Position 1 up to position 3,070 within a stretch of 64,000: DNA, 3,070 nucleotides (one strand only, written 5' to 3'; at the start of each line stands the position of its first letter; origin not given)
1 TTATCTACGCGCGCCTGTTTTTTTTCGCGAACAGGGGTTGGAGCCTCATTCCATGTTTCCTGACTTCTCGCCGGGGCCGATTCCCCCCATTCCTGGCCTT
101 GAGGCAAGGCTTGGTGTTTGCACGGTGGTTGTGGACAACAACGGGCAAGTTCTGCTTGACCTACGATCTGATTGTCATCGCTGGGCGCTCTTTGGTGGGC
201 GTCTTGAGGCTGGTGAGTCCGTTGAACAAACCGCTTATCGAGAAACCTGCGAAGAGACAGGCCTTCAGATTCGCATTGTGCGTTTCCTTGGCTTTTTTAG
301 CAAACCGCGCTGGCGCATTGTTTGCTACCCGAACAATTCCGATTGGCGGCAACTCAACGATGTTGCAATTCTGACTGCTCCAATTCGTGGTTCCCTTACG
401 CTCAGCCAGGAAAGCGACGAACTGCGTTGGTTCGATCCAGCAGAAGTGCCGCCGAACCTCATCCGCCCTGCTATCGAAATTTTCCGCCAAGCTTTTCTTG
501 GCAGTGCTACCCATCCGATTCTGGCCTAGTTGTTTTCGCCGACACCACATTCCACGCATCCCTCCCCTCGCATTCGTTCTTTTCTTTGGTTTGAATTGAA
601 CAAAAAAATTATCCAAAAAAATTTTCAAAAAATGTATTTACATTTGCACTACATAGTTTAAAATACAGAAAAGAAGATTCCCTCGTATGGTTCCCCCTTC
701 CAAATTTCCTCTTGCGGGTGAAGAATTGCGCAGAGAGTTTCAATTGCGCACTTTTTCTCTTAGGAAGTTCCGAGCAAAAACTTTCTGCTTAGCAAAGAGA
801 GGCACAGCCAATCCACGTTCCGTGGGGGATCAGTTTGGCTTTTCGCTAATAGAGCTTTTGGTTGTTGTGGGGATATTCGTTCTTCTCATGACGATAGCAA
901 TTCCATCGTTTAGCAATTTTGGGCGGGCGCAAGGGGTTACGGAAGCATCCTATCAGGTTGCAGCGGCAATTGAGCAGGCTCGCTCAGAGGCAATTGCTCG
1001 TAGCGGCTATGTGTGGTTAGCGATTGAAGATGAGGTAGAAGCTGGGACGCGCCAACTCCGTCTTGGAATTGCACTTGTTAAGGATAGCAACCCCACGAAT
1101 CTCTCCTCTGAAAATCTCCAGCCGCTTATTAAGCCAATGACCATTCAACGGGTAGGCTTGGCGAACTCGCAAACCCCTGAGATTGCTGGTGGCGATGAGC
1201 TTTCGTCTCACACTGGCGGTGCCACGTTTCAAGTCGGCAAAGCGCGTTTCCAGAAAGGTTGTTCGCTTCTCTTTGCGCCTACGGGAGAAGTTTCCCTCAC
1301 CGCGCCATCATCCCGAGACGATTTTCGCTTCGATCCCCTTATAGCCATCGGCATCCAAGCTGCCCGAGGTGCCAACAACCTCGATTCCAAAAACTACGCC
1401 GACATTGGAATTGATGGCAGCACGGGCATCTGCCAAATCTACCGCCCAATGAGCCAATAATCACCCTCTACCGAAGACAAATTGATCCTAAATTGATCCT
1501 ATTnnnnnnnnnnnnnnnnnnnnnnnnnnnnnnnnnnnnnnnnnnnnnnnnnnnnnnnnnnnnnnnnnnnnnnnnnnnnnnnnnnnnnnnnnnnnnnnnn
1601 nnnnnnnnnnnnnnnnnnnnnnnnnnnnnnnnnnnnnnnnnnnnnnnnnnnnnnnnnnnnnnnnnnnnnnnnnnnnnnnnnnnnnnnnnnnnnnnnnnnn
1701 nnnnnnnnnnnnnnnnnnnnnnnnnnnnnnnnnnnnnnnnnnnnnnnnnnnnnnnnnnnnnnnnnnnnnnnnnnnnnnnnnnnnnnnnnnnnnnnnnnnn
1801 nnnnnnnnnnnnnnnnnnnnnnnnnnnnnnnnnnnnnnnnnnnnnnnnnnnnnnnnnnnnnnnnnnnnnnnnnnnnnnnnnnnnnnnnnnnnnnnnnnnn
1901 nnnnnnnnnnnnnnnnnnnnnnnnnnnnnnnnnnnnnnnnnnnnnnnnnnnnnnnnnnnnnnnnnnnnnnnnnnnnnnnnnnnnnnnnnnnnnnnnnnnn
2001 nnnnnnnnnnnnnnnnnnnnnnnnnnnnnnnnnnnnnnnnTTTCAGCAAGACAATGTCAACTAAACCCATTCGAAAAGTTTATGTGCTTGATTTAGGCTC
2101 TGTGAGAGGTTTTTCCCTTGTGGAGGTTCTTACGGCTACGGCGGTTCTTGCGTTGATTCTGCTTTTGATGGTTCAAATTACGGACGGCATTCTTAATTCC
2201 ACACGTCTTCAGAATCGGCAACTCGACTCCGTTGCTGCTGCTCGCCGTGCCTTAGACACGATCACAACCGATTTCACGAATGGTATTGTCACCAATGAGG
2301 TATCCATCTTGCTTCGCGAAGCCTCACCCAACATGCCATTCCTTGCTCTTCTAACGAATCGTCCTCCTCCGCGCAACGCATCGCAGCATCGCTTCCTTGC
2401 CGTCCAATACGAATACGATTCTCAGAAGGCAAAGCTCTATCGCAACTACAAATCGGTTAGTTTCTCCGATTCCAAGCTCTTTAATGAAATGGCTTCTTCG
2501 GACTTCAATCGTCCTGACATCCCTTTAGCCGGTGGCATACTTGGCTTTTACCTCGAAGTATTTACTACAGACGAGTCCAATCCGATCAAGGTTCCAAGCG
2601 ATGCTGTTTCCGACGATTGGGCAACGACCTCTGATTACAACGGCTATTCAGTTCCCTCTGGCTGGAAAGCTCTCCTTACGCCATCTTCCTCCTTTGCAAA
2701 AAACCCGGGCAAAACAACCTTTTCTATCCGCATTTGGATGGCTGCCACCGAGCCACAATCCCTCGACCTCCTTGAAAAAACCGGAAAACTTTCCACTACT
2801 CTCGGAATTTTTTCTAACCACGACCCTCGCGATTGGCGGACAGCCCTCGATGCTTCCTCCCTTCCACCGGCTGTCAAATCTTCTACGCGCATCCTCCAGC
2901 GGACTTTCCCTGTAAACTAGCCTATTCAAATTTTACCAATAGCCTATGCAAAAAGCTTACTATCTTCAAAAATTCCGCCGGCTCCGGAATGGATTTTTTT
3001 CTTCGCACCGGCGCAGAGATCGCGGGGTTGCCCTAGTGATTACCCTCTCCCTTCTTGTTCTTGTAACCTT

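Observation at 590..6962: Five-gene pseudopilin operon in GspH-I-J-K order with no major pilin or machinery genes nearby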

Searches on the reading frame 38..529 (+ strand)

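Call 25: search_protein_families(library=pfam, proteins=[window:38-529:+], max_evalue=0.0001)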
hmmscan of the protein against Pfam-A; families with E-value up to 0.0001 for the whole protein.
window:38-529:+ (163 aa): 1 family
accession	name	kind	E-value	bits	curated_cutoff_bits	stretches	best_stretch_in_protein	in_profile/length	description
PF00293.34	NUDIX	-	1.2e-19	71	21.1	1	24-143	3-125/134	NUDIX domain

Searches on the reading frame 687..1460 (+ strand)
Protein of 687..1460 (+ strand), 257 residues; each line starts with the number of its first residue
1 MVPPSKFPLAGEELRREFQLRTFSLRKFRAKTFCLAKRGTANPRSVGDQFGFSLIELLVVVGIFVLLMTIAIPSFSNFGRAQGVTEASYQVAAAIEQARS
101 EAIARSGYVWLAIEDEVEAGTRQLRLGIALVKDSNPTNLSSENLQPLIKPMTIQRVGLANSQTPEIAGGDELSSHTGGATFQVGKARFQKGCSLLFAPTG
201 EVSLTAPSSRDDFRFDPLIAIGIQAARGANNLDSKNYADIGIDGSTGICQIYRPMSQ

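Call 4: search_protein_families(library=ncbifam, proteins=[window:687-1460:+], max_evalue=0.01)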
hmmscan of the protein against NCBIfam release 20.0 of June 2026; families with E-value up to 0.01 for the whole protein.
window:687-1460:+ (257 aa): 11 families
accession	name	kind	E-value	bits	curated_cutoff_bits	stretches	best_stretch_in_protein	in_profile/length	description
TIGR02596.1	TIGR02596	subfamily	1.3e-07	31.9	70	1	52-107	1-56/196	Verru_Chthon cassette protein D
TIGR01708.2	typeII_sec_gspH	equivalog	1.4e-06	28.5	80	1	50-115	2-67/169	type II secretion system minor pseudopilin GspH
NF007862.0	PRK10574.1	equivalog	6.7e-06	26.3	138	1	48-86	3-41/145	prepilin peptidase-dependent pilin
NF007800.0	PRK10506.1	equivalog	5.1e-05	23.1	158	1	46-112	5-71/163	prepilin peptidase-dependent protein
NF041775.1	typeIV_PilA_Myxo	equivalog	5.5e-05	23.2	400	1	49-93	10-54/214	type IV pilin protein PilA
TIGR02532.1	IV_pilin_GFxxxE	domain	0.00012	21.8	16.3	1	49-72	1-24/24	prepilin-type N-terminal cleavage/methylation domain-containing protein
NF041013.1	T4P_ComGE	equivalog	0.00027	21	49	1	51-77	5-31/83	competence type IV pilus minor pilin ComGE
TIGR01710.1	typeII_sec_gspG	equivalog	0.00058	19.9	88.85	1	51-93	2-44/134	type II secretion system major pseudopilin GspG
NF040982.1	ComGD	equivalog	0.0023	18.3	70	1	51-116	3-68/139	competence type IV pilus minor pilin ComGD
NF047827.1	T3SSXpsH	equivalog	0.0035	17.1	160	1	51-108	2-59/145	type II secretion system protein XpsH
NF040999.1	pilin_ComGC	equivalog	0.0047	17.1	75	1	51-77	3-29/84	competence type IV pilus major pilin ComGC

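Call 5: search_protein_families(library=pfam, proteins=[window:687-1460:+], max_evalue=0.01)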
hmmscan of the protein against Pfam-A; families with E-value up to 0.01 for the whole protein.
window:687-1460:+ (257 aa): 1 family
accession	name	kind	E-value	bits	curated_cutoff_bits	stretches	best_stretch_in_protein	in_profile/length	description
PF07963.17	N_methyl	-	2.1e-05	24.3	21.2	1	49-72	4-27/27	Prokaryotic N-terminal methylation motif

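Call 41: search_solved_structures(query=A3, max_evalue=1)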
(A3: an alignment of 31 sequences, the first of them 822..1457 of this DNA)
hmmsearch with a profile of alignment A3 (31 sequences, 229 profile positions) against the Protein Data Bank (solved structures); distinct sequences matched with E-value up to 1: 24.
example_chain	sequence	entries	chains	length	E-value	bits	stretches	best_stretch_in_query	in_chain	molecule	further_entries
7tgg_A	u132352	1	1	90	9e-12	48.2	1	20-76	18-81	Geopilin domain 1 protein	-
9egp_A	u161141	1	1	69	1.6e-10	44.1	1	19-60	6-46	Geopilin domain 1 protein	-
9laa_A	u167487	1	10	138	3.7e-09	39.6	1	15-72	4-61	Type IV pilin protein PilA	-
2m7g_A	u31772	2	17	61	4.7e-09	39.3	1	24-77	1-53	Geopilin domain 1 protein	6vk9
8tj2_C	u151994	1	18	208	1.3e-07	34.5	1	24-66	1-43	Type IV major pilin protein PilA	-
3sok_A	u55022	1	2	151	9.4e-07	31.7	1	24-50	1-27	Fimbrial protein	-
2hi2_A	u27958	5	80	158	1.1e-06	31.6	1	24-60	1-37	Fimbrial protein | PilA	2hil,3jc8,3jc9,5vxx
8p3b_A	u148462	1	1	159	1.1e-06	31.6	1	24-60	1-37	Fimbrial protein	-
1ay2_A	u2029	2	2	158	1.2e-06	31.4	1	24-60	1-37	TYPE 4 PILIN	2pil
1oqw_A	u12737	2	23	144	1.2e-06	31.4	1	24-91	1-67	Fimbrial protein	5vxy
5kua_A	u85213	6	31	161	1.6e-06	31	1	24-60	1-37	pilin | Neisseria meningitidis PilE variant SB-GATDH | Neisseria meningitidis PilE, SB-DATDH variant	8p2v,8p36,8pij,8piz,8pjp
6gv9_A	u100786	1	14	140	2.9e-06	30.2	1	24-57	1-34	Prepilin peptidase-dependent protein D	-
8pfb_G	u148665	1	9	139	2.9e-06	30.1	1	24-60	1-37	Type IV pilin PilE1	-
9lab_B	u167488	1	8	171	3.3e-06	30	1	20-70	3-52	MSHA major pilin subunit MshA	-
8tob_GA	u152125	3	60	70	3.3e-06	30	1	25-63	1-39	Fimbrial protein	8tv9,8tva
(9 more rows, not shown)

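Call 51: search_protein_families(library=ncbifam, alignment_id=A7, max_evalue=0.001)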
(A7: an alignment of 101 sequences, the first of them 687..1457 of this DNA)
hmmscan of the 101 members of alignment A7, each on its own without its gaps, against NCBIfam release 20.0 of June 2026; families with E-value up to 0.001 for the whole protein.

A. member 1, window:687-1457:+ (257 aa): 8 families
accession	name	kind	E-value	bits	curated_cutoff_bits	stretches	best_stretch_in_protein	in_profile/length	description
TIGR02596.1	TIGR02596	subfamily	1.3e-07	31.9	70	1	52-107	1-56/196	Verru_Chthon cassette protein D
TIGR01708.2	typeII_sec_gspH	equivalog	1.4e-06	28.5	80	1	50-115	2-67/169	type II secretion system minor pseudopilin GspH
NF007862.0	PRK10574.1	equivalog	6.7e-06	26.3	138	1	48-86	3-41/145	prepilin peptidase-dependent pilin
NF007800.0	PRK10506.1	equivalog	5.1e-05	23.1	158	1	46-112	5-71/163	prepilin peptidase-dependent protein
NF041775.1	typeIV_PilA_Myxo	equivalog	5.5e-05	23.2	400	1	49-93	10-54/214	type IV pilin protein PilA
TIGR02532.1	IV_pilin_GFxxxE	domain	0.00012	21.8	16.3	1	49-72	1-24/24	prepilin-type N-terminal cleavage/methylation domain-containing protein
NF041013.1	T4P_ComGE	equivalog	0.00027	21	49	1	51-77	5-31/83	competence type IV pilus minor pilin ComGE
TIGR01710.1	typeII_sec_gspG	equivalog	0.00058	19.9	88.85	1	51-93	2-44/134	type II secretion system major pseudopilin GspG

B. families by the number of members that match (of 101 scanned): 21 families
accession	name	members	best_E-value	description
TIGR02532.1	IV_pilin_GFxxxE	32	1.8e-07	prepilin-type N-terminal cleavage/methylation domain-containing protein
NF041013.1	T4P_ComGE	31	5.4e-07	competence type IV pilus minor pilin ComGE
TIGR02598.1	TIGR02598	25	8.9e-14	Verru_Chthon cassette protein B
TIGR02596.1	TIGR02596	25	2.8e-11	Verru_Chthon cassette protein D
TIGR02599.1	TIGR02599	22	5.2e-10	Verru_Chthon cassette protein C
TIGR01708.2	typeII_sec_gspH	20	1.2e-11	type II secretion system minor pseudopilin GspH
NF040982.1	ComGD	16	2.5e-07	competence type IV pilus minor pilin ComGD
TIGR02523.1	type_IV_pilV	14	8.5e-08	type IV pilus modification protein PilV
NF007862.0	PRK10574.1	14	2e-07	prepilin peptidase-dependent pilin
TIGR01711.1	gspJ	11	2.4e-09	type II secretion system minor pseudopilin GspJ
TIGR01710.1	typeII_sec_gspG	9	5.4e-07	type II secretion system major pseudopilin GspG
NF041775.1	typeIV_PilA_Myxo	9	5.7e-07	type IV pilin protein PilA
NF007800.0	PRK10506.1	9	1.9e-06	prepilin peptidase-dependent protein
NF047828.1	T3SSXpsI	8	5.4e-08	type II secretion system protein XpsI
NF041002.1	pilin_ComGF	8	6.6e-05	competence type IV pilus minor pilin ComGF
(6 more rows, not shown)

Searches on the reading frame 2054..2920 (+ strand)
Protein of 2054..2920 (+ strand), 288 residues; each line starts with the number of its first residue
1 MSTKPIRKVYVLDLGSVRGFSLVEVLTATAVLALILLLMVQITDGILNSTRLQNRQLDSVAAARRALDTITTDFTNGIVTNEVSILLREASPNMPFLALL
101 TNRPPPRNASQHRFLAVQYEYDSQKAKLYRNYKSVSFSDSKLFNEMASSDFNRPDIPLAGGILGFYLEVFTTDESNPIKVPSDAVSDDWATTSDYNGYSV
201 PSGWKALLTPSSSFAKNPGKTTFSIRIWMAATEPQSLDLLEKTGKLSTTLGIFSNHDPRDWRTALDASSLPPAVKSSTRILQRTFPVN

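Call 4: search_protein_families(library=ncbifam, proteins=[window:2054-2920:+], max_evalue=0.01)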
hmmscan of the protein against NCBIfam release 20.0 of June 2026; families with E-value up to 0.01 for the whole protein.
window:2054-2920:+ (288 aa): 6 families
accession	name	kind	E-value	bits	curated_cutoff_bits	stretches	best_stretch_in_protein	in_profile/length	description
TIGR02599.1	TIGR02599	subfamily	5.1e-06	26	256.5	1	19-75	1-57/361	Verru_Chthon cassette protein C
NF041013.1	T4P_ComGE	equivalog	1.1e-05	25.4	49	1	16-77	2-64/83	competence type IV pilus minor pilin ComGE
TIGR01711.1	gspJ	equivalog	0.00048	20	64.85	1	18-77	1-60/192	type II secretion system minor pseudopilin GspJ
TIGR02532.1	IV_pilin_GFxxxE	domain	0.0025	17.6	16.3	1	18-39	2-23/24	prepilin-type N-terminal cleavage/methylation domain-containing protein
TIGR01707.1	gspI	equivalog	0.0055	17.2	44.35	1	19-68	1-51/101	type II secretion system minor pseudopilin GspI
NF047828.1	T3SSXpsI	equivalog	0.0068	16.4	150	0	18-58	2-38/132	type II secretion system protein XpsI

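Call 5: search_protein_families(library=pfam, proteins=[window:2054-2920:+], max_evalue=0.01)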
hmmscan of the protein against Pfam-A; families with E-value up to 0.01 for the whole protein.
window:2054-2920:+ (288 aa): 1 family
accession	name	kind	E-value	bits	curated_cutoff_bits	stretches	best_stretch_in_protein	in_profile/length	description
PF07963.17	N_methyl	-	0.0024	17.8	21.2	1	18-39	5-26/27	Prokaryotic N-terminal methylation motif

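Call 43: search_solved_structures(query=A5, max_evalue=1)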
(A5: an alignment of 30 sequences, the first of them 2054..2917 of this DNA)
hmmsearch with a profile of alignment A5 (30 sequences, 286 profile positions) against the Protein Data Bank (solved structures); distinct sequences matched with E-value up to 1: 5.
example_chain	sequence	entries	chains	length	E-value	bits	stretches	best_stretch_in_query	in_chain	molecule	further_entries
7tgg_A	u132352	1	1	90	0.0061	19.2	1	14-39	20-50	Geopilin domain 1 protein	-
9egp_A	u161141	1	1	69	0.014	18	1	13-39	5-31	Geopilin domain 1 protein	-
9laa_A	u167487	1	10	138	0.018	17.6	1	10-48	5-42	Type IV pilin protein PilA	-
9lab_B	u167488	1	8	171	0.17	14.5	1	14-37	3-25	MSHA major pilin subunit MshA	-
8pfb_G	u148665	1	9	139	0.54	12.8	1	19-55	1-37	Type IV pilin PilE1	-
